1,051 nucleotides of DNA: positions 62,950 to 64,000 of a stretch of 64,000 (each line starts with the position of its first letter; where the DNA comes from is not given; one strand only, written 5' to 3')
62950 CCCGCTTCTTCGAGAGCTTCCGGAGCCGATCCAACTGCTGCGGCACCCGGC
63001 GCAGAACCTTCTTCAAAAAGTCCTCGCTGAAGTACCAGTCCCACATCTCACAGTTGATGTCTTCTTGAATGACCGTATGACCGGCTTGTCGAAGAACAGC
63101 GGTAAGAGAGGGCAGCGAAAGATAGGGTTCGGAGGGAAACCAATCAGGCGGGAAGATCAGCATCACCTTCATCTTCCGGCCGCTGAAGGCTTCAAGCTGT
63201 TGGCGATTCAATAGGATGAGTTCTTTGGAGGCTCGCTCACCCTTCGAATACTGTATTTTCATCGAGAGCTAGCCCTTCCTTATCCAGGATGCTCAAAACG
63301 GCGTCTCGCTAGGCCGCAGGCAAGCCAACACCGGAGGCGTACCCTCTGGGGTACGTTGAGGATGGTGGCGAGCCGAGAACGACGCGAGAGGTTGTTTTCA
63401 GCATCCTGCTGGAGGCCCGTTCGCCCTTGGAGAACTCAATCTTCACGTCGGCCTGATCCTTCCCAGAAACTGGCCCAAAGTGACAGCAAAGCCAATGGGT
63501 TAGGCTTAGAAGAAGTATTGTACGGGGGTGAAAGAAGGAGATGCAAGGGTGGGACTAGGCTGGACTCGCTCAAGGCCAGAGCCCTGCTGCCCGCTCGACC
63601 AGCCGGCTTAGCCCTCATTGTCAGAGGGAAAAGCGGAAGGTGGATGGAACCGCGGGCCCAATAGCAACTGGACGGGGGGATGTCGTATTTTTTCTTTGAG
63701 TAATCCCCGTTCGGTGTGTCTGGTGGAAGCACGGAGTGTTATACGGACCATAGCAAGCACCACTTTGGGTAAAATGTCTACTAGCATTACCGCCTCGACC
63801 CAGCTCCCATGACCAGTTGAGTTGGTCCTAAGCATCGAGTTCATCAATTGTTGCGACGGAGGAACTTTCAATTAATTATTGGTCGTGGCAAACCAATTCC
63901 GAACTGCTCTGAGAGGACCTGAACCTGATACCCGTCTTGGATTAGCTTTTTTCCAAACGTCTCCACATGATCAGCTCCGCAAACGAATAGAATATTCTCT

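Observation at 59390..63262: Tandem paralogous ~630-aa B12-domain radical SAM enzymes with a CX4CX2C cluster motif and no context genes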

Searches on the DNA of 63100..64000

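Call 17: search_rna_families(source=window, start=63100, end=64000, threshold=evalue, max_evalue=5)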
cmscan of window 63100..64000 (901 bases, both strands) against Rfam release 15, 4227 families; matches with E-value up to 5: 1.
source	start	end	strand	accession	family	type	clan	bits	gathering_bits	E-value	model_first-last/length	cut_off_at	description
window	63969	63984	-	RF01138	sR23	Gene; snRNA; snoRNA; CD-box;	-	15.7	45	0.28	39-54/54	no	Small nucleolar RNA sR23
